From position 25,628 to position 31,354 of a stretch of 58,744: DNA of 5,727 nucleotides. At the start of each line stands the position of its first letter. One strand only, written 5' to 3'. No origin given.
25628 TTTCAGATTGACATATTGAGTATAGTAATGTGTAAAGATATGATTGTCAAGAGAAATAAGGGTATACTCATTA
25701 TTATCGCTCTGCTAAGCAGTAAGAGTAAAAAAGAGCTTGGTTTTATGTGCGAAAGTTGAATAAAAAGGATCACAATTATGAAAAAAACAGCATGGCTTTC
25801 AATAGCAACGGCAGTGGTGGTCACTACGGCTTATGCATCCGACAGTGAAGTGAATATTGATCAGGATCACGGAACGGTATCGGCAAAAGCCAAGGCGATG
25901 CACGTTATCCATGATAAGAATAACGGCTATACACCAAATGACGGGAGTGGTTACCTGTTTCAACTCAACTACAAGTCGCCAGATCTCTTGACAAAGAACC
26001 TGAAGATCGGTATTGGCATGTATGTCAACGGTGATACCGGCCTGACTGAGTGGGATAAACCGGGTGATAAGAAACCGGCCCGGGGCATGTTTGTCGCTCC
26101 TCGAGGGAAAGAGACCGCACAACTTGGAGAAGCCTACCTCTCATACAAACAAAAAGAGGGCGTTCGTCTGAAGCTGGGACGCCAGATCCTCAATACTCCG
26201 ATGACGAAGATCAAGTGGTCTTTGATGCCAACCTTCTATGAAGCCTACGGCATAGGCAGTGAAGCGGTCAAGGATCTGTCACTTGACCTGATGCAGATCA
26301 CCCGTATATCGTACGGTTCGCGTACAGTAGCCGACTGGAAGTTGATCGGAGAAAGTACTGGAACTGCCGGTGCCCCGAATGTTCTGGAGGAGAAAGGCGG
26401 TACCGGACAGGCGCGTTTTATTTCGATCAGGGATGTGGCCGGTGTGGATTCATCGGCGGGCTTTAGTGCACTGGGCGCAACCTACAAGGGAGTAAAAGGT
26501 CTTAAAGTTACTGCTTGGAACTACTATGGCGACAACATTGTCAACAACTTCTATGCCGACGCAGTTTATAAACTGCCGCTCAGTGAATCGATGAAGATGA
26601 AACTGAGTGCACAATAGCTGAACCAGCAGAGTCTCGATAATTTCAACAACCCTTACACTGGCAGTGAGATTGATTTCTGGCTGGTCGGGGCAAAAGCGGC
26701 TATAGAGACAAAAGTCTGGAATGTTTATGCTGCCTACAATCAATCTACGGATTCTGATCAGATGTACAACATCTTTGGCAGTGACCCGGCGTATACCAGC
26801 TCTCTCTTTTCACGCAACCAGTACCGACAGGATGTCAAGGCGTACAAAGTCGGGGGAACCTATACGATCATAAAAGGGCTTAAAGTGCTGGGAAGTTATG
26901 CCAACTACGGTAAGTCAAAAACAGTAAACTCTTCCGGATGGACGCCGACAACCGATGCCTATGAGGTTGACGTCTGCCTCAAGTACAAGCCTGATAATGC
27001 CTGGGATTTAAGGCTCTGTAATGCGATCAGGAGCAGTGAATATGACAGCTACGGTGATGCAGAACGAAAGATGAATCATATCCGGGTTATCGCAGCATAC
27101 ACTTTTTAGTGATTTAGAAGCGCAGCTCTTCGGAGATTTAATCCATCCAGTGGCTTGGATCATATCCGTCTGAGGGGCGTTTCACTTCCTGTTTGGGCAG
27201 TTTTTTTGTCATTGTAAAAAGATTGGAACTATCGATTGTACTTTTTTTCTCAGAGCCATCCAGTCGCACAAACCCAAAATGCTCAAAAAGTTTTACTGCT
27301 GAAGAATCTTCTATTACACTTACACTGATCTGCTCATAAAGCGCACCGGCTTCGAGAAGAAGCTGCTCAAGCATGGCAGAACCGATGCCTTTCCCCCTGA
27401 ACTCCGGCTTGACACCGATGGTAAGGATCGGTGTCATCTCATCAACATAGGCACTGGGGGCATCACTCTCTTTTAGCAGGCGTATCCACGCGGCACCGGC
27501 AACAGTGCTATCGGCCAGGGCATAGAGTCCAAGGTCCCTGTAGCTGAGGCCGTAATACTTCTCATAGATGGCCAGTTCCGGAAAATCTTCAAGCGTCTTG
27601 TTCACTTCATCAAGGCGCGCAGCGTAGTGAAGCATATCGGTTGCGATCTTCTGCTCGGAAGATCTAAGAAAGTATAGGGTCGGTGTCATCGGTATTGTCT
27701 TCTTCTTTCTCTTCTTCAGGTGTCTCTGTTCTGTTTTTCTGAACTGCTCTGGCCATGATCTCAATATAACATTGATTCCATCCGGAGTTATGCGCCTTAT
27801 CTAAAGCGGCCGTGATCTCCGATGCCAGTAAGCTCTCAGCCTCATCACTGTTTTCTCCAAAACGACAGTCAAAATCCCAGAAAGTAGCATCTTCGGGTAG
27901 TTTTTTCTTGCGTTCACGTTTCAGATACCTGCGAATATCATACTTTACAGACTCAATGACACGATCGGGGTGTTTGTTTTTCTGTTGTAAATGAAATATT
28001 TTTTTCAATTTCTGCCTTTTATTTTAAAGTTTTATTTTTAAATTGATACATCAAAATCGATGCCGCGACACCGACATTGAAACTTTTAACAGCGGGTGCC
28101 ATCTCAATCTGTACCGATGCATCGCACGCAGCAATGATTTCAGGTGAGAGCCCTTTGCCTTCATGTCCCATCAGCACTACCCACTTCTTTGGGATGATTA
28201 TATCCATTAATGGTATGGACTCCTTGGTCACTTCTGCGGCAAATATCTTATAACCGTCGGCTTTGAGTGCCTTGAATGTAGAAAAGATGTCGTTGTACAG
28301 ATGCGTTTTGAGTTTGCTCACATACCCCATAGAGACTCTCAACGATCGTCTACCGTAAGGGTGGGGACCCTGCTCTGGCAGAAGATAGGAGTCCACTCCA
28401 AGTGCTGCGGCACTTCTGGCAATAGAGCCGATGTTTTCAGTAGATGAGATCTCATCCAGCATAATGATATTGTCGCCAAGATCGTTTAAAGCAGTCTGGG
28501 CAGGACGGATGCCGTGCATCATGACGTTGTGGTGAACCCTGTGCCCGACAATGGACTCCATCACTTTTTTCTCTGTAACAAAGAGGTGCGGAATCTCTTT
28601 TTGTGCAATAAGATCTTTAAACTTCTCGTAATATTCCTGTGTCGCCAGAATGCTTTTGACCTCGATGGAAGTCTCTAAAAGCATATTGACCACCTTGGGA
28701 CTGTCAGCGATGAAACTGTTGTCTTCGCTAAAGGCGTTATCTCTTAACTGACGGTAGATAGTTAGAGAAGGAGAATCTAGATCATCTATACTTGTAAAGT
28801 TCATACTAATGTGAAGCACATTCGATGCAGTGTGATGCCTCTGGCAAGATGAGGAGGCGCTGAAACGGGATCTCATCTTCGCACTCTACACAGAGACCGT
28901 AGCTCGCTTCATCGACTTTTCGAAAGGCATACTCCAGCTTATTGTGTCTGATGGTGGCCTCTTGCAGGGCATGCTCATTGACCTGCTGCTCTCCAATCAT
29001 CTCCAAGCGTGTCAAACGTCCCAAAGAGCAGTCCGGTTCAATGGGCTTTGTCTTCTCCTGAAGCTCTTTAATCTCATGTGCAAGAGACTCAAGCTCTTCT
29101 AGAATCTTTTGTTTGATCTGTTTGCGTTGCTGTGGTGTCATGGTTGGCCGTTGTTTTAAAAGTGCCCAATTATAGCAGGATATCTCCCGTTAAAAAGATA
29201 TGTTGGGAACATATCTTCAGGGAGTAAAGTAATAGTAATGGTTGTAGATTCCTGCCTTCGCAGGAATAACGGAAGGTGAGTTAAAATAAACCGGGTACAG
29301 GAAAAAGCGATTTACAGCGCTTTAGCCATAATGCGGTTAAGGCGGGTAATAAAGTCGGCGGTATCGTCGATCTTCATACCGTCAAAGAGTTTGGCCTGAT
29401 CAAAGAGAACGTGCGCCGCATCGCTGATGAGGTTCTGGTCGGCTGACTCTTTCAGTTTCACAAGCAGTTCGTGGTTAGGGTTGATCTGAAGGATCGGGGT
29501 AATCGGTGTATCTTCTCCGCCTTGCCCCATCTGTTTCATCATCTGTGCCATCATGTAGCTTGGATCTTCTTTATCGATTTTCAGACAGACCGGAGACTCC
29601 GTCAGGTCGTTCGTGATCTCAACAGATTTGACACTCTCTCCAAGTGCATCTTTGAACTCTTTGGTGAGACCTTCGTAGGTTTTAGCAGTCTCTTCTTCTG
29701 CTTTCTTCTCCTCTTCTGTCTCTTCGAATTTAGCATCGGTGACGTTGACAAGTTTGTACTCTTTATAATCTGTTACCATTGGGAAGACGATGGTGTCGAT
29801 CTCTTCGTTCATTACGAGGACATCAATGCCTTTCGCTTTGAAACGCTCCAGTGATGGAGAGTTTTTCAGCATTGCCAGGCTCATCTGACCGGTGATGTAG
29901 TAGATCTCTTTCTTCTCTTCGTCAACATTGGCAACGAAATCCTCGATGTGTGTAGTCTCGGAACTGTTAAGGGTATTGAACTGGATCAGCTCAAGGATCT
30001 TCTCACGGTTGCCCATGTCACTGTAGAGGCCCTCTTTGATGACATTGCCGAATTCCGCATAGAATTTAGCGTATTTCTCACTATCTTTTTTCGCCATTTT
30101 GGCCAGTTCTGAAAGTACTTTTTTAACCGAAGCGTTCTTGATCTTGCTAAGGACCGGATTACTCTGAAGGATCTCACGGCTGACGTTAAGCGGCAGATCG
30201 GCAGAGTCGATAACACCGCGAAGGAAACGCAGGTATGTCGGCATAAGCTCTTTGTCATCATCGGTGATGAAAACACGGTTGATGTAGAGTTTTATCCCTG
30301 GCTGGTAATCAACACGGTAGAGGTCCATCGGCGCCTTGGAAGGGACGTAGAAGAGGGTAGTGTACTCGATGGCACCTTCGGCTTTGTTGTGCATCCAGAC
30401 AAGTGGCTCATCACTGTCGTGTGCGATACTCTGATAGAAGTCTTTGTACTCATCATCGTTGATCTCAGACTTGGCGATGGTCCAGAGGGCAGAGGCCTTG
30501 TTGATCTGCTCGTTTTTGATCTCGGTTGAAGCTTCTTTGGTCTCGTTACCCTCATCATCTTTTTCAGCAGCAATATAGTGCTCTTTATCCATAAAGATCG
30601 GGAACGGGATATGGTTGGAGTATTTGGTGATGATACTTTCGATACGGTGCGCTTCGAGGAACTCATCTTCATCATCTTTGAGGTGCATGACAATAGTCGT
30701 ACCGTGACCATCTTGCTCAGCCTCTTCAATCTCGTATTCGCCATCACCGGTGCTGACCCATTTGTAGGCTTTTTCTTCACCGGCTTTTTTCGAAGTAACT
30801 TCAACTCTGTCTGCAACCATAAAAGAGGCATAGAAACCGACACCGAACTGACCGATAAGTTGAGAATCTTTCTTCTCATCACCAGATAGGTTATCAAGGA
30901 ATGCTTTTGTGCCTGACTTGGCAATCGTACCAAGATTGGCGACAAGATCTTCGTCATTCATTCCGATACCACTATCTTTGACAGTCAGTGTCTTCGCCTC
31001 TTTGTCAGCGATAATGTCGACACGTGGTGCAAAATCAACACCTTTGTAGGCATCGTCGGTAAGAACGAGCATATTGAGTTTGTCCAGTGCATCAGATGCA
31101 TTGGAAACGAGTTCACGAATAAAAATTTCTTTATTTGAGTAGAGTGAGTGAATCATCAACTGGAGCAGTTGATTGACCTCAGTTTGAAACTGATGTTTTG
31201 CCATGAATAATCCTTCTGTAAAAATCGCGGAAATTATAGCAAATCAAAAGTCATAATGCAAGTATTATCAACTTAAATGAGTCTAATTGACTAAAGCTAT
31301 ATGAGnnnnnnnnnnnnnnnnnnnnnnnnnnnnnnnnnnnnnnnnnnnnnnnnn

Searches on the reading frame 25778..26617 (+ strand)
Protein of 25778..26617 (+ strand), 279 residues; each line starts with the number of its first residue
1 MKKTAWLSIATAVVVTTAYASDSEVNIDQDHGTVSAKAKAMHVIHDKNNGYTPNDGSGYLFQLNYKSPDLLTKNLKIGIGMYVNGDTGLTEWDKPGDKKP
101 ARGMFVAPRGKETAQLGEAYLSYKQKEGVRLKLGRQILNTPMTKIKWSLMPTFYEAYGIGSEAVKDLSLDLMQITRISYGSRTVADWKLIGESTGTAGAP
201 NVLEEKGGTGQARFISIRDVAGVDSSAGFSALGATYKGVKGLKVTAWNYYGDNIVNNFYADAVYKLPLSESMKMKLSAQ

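Call 68: search_protein_families(library=pfam, proteins=[window:25778-26617:+], max_evalue=0.000001)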
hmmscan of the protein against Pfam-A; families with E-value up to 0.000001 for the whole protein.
window:25778-26617:+ (279 aa): 1 family
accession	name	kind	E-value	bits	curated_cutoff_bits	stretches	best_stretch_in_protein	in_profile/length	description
PF03573.19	OprD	-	4.1e-07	29.9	25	0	77-276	52-225/394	outer membrane porin, OprD family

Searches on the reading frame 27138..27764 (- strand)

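Call 68: search_protein_families(library=pfam, proteins=[window:27138-27764:-], max_evalue=0.000001)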
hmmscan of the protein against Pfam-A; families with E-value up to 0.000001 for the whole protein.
window:27138-27764:- (208 aa): 3 families
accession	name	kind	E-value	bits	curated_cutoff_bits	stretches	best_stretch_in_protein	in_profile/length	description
PF13508.13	Acetyltransf_7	-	1.1e-10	42.1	27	1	86-166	12-83/84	Acetyltransferase (GNAT) domain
PF00583.31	Acetyltransf_1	-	1.5e-08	35.4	20.7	1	75-165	31-116/116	Acetyltransferase (GNAT) family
PF13673.13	Acetyltransf_10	-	2e-08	34.7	23.6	1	115-175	56-117/128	Acetyltransferase (GNAT) domain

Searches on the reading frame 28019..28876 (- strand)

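Call 68: search_protein_families(library=pfam, proteins=[window:28019-28876:-], max_evalue=0.000001)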
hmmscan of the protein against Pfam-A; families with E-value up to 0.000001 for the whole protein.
window:28019-28876:- (285 aa): 1 family
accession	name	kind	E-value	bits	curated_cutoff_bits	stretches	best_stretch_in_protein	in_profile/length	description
PF00588.24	SpoU_methylase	-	2.2e-35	122.3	29.7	1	137-277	3-142/142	SpoU rRNA Methylase family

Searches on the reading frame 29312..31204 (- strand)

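Call 68: search_protein_families(library=pfam, proteins=[window:29312-31204:-], max_evalue=0.000001)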
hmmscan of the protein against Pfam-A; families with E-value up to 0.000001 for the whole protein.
window:29312-31204:- (630 aa): 2 families
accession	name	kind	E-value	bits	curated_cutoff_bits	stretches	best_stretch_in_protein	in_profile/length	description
PF00183.23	HSP90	-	5.2e-116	389.1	24.4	1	212-630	57-490/518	Hsp90 protein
PF13589.12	HATPase_c_3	-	1.3e-11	45.1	25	1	28-150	6-104/137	Histidine kinase-, DNA gyrase B-, and HSP90-like ATPase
